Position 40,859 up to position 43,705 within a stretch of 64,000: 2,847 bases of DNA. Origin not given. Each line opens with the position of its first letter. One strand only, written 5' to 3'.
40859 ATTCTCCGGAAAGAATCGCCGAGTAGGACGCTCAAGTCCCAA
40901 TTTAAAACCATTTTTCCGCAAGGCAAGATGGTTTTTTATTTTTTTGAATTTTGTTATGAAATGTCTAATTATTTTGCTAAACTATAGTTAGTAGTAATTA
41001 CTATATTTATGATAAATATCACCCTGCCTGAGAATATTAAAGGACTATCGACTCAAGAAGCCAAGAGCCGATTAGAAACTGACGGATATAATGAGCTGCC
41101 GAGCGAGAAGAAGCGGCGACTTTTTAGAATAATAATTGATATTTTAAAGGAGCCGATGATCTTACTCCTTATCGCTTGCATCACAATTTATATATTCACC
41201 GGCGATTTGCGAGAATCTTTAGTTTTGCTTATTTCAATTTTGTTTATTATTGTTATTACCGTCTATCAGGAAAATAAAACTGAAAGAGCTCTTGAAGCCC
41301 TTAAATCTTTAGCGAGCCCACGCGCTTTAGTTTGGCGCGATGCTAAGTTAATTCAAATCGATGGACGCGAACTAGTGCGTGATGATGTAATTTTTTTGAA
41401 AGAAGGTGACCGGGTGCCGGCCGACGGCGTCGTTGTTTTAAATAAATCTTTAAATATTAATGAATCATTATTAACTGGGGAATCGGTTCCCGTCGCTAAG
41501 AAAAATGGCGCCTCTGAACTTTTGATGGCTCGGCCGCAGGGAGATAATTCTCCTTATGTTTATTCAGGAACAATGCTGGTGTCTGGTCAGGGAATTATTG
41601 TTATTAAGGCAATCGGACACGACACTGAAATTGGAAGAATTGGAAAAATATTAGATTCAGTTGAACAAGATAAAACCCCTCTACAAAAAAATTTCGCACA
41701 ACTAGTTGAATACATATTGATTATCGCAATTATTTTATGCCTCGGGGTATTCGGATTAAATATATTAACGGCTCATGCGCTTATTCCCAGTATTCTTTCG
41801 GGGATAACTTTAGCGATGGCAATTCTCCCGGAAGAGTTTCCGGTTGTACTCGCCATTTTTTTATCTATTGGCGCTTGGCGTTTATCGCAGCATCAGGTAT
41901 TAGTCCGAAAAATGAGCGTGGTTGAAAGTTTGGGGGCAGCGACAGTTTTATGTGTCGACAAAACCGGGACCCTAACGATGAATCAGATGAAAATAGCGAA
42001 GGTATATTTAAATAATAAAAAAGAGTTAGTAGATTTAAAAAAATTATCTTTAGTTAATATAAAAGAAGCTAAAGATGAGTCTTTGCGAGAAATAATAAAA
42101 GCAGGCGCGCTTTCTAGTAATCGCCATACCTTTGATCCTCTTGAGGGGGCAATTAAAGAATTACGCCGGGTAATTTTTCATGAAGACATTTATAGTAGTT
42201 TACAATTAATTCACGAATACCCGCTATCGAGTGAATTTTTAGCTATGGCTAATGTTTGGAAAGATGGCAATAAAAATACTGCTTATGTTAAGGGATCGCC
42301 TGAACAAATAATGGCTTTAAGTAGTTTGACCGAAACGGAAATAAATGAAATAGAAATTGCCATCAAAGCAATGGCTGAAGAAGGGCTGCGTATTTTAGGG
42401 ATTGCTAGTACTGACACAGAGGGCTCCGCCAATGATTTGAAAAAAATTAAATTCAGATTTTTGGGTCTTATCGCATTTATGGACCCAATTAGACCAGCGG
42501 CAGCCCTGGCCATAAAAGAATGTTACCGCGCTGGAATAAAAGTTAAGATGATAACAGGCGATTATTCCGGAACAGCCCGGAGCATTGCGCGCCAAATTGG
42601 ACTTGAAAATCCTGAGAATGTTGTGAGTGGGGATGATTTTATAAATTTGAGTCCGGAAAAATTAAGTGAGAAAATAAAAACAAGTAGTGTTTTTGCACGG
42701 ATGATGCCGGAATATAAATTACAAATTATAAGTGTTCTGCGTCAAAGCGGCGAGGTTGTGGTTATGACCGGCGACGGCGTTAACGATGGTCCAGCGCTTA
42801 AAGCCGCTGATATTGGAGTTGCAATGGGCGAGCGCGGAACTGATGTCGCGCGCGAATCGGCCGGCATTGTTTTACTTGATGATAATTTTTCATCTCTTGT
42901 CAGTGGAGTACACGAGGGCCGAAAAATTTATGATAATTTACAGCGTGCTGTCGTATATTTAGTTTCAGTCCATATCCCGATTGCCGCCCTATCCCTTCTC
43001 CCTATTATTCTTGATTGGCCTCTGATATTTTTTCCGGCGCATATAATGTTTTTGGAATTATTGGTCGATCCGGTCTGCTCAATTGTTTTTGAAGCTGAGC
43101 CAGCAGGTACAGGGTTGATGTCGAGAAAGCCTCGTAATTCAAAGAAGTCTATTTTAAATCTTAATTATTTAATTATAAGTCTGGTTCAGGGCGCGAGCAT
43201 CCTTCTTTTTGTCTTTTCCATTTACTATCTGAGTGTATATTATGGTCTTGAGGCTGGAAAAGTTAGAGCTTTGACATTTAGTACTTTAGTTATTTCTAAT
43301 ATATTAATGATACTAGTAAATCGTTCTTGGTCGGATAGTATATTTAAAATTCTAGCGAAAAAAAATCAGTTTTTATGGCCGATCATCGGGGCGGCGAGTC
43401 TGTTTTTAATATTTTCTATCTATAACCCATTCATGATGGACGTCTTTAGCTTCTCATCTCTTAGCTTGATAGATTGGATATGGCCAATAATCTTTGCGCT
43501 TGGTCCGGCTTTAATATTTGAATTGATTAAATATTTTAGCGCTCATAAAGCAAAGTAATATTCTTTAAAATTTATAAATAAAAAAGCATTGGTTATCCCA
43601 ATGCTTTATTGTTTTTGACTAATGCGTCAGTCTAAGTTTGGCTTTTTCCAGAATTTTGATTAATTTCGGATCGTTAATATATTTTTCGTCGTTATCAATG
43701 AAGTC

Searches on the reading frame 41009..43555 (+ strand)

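Call 75: search_protein_families(library=pfam, proteins=[window:41009-43555:+], max_evalue=0.00001)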
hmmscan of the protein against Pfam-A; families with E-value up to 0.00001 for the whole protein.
window:41009-43555:+ (849 aa): 4 families
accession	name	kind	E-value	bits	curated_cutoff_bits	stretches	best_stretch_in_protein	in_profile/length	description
PF00122.25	E1-E2_ATPase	-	6.6e-45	153.3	28.1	1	101-295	2-181/181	E1-E2 ATPase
PF00689.26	Cation_ATPase_C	-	1e-35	123.6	27.3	1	671-843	1-175/175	Cation transporting ATPase, C-terminus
PF00702.32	Hydrolase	-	1.1e-17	65.5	26.4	1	313-601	3-191/191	haloacid dehalogenase-like hydrolase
PF00690.31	Cation_ATPase_N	-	5.5e-12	45.6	20.4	1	11-60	19-68/69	Cation transporter/ATPase, N-terminus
